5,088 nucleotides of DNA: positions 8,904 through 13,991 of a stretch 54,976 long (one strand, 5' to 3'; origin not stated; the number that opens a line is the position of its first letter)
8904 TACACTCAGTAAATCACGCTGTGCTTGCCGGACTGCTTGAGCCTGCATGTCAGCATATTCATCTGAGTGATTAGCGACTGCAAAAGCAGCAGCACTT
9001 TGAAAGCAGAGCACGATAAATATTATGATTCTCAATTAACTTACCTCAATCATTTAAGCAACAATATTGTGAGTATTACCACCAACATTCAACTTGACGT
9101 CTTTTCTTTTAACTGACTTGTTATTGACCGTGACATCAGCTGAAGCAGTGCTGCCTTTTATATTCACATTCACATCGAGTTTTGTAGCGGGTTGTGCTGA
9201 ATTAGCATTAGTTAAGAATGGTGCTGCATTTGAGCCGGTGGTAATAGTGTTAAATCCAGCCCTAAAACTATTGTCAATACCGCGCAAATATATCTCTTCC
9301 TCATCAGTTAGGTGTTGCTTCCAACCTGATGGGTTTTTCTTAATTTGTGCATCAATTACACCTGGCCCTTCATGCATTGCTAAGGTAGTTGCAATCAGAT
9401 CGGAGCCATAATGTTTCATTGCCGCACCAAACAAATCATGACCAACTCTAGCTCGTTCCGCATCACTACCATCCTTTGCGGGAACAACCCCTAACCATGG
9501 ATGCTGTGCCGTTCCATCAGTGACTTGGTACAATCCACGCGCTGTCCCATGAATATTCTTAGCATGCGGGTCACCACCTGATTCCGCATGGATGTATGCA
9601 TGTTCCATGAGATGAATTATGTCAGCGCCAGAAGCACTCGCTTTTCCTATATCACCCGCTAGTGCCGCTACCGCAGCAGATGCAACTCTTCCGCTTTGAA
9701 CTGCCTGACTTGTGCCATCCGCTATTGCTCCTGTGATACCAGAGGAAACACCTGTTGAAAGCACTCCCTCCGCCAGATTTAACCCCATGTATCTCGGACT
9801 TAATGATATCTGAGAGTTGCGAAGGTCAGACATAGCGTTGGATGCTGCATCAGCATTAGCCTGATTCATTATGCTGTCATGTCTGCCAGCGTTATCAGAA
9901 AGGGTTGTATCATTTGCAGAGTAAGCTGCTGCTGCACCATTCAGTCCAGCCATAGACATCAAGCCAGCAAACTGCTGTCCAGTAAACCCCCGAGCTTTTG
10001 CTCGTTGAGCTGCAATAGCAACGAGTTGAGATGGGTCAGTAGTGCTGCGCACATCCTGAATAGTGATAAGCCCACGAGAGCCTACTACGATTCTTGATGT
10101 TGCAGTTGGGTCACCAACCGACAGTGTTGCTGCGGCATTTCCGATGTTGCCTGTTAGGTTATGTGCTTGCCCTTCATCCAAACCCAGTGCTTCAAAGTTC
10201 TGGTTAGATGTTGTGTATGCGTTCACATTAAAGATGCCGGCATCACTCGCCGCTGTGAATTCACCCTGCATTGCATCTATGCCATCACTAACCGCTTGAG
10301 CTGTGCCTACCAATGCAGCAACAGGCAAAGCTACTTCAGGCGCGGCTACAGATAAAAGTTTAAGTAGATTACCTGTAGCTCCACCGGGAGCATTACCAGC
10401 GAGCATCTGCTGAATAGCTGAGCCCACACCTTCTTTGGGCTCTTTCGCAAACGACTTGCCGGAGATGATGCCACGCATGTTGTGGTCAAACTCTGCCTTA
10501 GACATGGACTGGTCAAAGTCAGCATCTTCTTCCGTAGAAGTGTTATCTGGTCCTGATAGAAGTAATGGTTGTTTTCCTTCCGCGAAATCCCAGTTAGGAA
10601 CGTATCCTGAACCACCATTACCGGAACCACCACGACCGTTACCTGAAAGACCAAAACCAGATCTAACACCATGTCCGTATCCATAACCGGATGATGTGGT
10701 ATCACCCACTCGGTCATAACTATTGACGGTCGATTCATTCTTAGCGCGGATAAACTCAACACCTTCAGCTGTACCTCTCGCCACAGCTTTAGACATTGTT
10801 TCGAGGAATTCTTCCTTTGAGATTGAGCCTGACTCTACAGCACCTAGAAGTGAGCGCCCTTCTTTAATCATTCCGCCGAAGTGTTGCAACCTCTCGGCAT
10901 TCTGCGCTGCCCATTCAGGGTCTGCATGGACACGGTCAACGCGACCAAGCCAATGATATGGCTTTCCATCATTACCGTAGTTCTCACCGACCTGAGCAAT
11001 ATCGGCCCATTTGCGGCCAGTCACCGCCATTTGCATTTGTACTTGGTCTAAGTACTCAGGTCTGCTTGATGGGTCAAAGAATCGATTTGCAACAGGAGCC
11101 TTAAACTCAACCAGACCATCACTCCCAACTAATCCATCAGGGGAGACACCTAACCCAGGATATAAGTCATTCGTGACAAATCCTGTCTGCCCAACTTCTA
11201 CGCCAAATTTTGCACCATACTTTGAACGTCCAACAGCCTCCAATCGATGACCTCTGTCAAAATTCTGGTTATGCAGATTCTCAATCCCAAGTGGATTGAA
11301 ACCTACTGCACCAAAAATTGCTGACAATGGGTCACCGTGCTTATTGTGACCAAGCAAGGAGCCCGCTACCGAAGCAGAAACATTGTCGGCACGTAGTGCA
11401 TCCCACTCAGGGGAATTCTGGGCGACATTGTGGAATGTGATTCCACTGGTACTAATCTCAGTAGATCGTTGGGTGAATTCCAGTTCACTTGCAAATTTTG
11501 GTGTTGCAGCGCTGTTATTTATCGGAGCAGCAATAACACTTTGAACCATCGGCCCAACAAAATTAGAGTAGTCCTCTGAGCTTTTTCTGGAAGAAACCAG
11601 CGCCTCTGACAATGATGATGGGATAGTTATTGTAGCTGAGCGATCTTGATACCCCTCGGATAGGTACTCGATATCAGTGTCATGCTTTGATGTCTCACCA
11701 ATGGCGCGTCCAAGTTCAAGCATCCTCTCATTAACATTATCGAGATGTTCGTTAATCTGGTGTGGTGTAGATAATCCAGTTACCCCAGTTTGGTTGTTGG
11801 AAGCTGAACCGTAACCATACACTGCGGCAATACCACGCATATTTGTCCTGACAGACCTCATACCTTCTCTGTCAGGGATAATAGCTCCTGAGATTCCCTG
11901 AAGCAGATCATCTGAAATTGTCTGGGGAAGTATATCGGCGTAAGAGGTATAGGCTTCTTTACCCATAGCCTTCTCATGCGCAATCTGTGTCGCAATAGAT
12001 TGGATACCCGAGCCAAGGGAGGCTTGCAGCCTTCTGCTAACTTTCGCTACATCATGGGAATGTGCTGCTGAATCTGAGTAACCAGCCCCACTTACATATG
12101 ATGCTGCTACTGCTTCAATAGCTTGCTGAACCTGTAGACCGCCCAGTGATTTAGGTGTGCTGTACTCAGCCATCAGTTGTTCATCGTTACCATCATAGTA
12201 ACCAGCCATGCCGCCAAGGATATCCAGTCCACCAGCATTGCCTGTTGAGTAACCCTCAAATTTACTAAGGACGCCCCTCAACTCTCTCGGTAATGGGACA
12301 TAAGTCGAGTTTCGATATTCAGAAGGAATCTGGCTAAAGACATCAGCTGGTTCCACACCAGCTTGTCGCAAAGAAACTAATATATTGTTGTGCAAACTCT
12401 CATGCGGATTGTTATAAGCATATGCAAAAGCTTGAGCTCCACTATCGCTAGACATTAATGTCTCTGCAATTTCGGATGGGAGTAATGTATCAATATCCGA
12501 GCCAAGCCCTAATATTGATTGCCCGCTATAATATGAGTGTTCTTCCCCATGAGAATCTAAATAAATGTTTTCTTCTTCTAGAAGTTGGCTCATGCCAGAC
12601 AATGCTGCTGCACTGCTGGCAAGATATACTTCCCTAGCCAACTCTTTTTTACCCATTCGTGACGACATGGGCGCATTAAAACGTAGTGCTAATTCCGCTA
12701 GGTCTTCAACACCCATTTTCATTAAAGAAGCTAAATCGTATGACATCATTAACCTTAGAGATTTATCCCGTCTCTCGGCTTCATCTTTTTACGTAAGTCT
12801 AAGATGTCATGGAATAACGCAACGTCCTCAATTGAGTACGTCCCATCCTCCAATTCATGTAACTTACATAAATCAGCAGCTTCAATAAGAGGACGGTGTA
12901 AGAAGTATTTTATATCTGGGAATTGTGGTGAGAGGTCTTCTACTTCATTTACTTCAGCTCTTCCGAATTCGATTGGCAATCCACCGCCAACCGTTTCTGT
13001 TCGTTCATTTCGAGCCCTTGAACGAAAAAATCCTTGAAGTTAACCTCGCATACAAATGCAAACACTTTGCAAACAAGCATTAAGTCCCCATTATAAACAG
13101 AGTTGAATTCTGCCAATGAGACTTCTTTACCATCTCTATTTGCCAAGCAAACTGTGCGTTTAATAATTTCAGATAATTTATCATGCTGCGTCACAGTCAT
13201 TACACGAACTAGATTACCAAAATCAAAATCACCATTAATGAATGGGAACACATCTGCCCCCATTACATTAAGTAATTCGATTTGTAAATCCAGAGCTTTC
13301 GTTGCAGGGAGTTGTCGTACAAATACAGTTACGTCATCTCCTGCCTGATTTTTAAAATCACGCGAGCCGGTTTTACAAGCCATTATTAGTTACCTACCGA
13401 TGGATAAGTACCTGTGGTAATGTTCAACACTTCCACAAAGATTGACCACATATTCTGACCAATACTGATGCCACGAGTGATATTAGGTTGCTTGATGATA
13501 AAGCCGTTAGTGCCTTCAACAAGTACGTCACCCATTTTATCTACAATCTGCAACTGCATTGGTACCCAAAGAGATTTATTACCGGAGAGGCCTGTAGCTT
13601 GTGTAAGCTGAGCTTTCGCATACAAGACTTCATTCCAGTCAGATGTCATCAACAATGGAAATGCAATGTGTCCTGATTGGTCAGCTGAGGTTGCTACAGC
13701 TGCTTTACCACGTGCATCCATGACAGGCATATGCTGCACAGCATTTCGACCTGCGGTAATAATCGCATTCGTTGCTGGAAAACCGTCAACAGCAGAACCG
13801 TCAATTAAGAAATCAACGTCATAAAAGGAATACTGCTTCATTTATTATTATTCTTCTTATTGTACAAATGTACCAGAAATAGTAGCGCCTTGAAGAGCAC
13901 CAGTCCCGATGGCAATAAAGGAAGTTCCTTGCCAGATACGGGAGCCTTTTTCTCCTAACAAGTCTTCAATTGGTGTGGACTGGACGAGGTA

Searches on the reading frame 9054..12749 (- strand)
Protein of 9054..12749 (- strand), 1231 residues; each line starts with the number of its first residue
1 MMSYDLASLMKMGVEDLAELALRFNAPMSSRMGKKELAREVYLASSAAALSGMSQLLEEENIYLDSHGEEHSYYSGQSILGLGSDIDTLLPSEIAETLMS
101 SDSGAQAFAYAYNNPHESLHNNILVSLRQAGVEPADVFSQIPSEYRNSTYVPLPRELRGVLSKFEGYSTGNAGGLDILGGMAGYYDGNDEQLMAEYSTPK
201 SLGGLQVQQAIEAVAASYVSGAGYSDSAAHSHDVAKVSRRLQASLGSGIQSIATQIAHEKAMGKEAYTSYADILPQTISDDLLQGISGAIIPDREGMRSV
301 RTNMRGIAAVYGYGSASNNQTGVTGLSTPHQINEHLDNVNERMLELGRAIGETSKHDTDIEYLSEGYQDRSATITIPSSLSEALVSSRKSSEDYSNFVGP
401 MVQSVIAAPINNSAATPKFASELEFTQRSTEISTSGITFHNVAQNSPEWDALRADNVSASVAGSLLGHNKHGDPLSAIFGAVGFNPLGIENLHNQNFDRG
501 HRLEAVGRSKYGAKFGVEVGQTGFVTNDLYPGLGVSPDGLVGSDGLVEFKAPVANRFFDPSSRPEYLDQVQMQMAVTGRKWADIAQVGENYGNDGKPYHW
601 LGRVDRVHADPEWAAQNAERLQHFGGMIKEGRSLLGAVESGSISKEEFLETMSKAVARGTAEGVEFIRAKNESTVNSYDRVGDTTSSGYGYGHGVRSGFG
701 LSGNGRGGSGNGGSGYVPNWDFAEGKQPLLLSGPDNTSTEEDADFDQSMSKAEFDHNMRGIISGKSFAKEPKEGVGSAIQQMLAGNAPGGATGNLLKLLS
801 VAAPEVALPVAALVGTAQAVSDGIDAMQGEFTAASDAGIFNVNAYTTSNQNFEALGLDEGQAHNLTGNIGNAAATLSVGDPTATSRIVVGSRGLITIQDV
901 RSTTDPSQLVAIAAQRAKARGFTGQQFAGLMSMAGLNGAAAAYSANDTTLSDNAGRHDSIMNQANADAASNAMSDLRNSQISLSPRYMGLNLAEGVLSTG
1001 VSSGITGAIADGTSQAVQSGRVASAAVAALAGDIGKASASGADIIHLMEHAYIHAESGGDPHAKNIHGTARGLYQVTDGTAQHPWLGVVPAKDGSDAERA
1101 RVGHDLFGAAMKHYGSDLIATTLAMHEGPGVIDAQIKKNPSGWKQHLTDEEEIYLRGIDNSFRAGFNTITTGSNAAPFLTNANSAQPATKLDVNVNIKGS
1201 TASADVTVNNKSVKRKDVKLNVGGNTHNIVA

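Call 99: search_protein_families(library=phrogs, proteins=[window:9054-12749:-], max_evalue=0.00001)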
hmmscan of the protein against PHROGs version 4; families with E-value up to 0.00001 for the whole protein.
window:9054-12749:- (1231 aa): 4 families
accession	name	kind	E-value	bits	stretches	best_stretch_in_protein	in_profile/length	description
phrog_19855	-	head and packaging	1.5e-94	318.6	3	772-1223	815-1252/1257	virion structural protein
phrog_149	-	DNA, RNA and nucleotide metabolism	4e-22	79.4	1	406-642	563-807/1242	exonuclease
phrog_434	-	DNA, RNA and nucleotide metabolism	1.1e-19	71.9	1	436-655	47-261/372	RecE-like recombination exonuclease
phrog_7655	-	DNA, RNA and nucleotide metabolism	1.5e-06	28.3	1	438-513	2-78/551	RecE-like recombination exonuclease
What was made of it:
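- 163..23856 (-): Chaseviridae-type packaging, head and contractile-tail module: TerL 21853-23856, portal 20307-21644, major head protein 17070-18119, sheath 13857-15272, baseplate wedge 3372-4529, tail fibre 163-2151. Call 99.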

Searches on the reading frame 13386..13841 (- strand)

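Call 99: search_protein_families(library=phrogs, proteins=[window:13386-13841:-], max_evalue=0.00001)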
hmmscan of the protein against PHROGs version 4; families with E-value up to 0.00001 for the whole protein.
window:13386-13841:- (151 aa): 1 family
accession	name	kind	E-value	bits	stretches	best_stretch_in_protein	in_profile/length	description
phrog_280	-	head and packaging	2.3e-30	106.4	1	1-146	3-140/143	virion structural protein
